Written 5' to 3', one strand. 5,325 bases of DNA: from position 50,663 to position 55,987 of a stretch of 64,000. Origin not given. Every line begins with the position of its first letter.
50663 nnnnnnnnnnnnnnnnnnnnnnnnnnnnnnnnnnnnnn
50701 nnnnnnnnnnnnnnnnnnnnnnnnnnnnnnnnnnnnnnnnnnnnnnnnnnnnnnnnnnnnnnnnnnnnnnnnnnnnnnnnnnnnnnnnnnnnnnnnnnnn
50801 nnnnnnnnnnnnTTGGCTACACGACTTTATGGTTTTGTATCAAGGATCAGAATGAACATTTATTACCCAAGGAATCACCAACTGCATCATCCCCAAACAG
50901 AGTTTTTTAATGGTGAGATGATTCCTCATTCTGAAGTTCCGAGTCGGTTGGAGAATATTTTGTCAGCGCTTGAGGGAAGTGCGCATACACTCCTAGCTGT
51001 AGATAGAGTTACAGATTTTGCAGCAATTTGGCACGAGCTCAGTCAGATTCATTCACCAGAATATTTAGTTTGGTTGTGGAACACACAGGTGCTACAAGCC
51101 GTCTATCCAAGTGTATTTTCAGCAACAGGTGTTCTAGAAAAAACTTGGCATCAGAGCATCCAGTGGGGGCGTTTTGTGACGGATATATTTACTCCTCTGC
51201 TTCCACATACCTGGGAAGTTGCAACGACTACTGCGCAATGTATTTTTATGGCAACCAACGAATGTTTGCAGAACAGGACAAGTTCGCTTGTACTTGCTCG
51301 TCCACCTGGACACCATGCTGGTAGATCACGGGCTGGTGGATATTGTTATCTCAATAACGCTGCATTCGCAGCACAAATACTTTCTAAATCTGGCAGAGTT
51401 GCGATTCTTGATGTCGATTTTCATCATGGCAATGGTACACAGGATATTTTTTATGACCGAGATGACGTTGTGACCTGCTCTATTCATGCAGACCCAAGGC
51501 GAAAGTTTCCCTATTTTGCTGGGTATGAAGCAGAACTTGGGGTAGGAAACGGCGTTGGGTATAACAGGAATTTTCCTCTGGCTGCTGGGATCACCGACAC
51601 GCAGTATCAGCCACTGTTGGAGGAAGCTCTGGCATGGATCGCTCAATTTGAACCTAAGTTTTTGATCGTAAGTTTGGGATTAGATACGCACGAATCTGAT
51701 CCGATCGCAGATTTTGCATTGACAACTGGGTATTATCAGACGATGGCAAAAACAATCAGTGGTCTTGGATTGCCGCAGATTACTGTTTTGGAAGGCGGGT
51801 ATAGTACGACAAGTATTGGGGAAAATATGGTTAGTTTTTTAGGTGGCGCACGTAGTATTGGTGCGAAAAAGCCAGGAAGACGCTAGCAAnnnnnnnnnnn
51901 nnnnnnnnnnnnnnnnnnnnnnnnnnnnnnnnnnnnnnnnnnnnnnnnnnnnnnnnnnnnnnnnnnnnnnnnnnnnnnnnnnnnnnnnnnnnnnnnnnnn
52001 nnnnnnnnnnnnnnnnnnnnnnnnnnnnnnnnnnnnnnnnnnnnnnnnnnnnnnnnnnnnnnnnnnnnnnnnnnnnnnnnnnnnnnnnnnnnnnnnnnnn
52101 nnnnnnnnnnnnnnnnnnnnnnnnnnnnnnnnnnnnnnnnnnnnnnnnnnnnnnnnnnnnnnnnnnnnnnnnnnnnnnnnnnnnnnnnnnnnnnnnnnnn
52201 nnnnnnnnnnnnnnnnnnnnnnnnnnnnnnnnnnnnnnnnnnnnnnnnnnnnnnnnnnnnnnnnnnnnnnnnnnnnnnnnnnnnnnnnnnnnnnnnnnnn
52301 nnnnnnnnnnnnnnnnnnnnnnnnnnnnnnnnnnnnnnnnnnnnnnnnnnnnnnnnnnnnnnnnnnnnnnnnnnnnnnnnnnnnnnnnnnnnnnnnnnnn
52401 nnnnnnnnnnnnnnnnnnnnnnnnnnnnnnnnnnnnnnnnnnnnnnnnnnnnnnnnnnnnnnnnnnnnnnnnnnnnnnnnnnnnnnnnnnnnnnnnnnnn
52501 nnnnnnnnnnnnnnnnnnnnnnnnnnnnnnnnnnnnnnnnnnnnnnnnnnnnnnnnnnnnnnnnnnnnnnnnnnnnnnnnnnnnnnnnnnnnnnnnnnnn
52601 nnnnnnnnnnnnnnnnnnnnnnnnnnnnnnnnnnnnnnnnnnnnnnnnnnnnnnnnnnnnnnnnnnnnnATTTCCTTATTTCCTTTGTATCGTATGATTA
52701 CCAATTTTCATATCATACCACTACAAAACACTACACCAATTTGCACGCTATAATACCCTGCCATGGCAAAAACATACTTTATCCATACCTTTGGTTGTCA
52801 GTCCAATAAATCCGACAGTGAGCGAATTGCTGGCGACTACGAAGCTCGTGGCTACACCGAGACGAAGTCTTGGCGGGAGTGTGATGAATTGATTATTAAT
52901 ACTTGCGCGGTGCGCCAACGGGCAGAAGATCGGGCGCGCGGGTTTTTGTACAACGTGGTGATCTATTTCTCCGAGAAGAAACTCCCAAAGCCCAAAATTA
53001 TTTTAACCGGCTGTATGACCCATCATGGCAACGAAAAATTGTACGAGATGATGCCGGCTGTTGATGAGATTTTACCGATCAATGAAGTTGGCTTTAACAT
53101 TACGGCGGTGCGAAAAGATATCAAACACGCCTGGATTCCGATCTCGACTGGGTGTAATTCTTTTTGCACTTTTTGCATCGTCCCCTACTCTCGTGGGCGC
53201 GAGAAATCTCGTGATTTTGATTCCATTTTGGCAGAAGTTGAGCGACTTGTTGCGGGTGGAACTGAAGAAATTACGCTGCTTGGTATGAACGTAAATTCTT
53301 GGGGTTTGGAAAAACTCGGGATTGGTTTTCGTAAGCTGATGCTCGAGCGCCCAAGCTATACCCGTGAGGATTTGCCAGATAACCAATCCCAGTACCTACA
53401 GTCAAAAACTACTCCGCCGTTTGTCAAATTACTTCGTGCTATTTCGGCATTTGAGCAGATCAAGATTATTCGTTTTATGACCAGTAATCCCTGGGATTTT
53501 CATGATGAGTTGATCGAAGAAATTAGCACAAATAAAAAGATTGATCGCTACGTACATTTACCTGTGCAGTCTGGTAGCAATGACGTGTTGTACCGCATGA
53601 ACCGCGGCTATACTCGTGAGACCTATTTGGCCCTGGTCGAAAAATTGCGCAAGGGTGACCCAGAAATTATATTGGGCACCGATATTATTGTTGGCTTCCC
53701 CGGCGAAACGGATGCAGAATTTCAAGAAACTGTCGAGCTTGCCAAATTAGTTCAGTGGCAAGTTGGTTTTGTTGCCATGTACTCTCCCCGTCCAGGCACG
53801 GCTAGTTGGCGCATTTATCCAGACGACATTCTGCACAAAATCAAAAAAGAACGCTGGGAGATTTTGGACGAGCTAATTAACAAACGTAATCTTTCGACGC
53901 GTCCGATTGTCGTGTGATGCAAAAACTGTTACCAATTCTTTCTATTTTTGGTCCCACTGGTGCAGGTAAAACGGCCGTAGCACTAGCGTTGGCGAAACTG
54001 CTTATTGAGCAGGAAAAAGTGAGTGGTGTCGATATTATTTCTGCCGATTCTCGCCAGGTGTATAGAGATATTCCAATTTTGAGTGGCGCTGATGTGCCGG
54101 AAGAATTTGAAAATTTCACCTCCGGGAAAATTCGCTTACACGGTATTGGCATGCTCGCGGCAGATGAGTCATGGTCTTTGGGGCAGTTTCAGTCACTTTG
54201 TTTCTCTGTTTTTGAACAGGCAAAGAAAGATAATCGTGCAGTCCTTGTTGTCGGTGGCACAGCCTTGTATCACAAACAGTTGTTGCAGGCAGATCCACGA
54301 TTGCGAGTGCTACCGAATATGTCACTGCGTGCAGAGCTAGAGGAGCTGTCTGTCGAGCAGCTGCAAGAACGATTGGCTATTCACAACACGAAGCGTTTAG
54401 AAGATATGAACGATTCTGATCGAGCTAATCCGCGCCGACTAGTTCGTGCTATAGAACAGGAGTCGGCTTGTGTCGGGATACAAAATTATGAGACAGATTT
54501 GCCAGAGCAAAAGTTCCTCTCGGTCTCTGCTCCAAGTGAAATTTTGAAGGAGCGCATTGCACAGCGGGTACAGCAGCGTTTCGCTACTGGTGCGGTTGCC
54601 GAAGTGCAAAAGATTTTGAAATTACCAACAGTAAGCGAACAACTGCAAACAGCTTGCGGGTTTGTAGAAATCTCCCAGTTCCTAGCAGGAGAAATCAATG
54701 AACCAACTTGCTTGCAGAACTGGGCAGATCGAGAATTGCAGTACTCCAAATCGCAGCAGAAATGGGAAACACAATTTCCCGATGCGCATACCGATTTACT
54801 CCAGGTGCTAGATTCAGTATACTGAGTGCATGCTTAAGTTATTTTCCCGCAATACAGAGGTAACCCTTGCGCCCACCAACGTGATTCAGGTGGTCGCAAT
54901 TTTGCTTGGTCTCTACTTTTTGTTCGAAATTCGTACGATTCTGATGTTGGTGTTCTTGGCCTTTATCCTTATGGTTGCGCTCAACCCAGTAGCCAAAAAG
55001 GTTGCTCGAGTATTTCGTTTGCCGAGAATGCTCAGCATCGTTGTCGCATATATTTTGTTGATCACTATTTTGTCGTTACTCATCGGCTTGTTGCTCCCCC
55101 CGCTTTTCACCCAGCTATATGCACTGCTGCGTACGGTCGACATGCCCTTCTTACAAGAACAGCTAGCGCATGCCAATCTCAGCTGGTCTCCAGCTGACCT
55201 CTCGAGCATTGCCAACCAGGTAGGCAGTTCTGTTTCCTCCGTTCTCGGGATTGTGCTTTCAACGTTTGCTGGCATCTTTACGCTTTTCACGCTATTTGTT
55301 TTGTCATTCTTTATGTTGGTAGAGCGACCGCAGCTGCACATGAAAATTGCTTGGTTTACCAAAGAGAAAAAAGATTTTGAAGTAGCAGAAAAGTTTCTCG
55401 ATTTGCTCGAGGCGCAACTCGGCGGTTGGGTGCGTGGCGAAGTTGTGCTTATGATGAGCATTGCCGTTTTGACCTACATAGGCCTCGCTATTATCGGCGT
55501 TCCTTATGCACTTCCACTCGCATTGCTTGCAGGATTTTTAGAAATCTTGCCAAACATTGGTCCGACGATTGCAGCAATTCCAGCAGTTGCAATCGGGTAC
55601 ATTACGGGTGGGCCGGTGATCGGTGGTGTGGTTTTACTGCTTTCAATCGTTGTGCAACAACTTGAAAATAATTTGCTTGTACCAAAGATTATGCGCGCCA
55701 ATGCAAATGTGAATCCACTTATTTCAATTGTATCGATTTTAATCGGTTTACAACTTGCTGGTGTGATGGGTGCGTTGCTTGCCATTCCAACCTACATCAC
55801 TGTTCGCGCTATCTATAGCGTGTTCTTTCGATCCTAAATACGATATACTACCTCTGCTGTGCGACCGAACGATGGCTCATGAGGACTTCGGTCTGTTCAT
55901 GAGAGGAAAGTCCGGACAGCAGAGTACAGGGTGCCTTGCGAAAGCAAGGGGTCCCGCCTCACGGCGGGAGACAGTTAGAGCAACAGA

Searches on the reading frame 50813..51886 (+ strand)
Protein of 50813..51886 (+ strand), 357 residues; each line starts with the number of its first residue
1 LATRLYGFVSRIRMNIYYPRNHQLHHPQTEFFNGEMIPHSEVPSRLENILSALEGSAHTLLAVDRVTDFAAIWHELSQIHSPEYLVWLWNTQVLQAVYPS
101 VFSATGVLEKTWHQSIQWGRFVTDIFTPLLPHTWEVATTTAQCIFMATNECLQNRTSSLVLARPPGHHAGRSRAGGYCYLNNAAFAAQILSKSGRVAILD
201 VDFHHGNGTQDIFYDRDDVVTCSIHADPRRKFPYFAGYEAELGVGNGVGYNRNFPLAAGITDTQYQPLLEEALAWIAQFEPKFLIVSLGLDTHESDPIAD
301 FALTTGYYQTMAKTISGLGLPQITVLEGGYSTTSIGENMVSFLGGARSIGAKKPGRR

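Call 63: search_protein_families(library=pfam, proteins=[window:50813-51886:+], max_evalue=0.001)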
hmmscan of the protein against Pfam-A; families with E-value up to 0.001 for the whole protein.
window:50813-51886:+ (357 aa): 1 family
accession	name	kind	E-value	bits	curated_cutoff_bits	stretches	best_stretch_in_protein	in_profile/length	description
PF00850.24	Hist_deacetyl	-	3.9e-68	230.4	27.9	1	39-342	1-294/298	Histone deacetylase domain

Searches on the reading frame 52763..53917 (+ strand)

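Call 63: search_protein_families(library=pfam, proteins=[window:52763-53917:+], max_evalue=0.001)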
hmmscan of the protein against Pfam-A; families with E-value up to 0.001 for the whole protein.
window:52763-53917:+ (384 aa): 2 families
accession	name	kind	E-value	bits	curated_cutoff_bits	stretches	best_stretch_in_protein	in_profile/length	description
PF04055.27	Radical_SAM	-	2.3e-27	96.6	29.5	1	125-327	1-166/166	Radical SAM superfamily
PF00919.26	UPF0004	-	3.9e-21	75.4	27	1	5-103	2-96/98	Uncharacterized protein family UPF0004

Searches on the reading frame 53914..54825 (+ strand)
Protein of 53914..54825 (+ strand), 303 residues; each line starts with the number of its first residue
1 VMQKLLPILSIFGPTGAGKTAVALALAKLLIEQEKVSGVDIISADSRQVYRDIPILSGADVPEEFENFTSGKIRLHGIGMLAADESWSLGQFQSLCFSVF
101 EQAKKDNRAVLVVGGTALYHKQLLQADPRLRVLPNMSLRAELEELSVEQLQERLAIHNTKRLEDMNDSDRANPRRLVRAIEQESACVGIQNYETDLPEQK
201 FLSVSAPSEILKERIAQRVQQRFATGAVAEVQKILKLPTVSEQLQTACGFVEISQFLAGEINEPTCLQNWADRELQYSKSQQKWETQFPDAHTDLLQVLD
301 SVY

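Call 63: search_protein_families(library=pfam, proteins=[window:53914-54825:+], max_evalue=0.001)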
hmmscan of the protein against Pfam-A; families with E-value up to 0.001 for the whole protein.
window:53914-54825:+ (303 aa): 2 families
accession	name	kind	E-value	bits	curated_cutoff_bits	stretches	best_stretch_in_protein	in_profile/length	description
PF01715.23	IPPT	-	3.4e-33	115.8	23.6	1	48-284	1-239/243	IPP transferase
PF01745.22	IPT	-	2.1e-07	31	20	1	9-70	4-58/233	Isopentenyl transferase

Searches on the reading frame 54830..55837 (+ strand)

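Call 63: search_protein_families(library=pfam, proteins=[window:54830-55837:+], max_evalue=0.001)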
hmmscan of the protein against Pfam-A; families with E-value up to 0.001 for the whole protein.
window:54830-55837:+ (335 aa): 1 family
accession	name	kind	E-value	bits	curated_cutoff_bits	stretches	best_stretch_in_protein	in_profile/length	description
PF01594.21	AI-2E_transport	-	2.1e-55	188.7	34.3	1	21-331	5-325/327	AI-2E family transporter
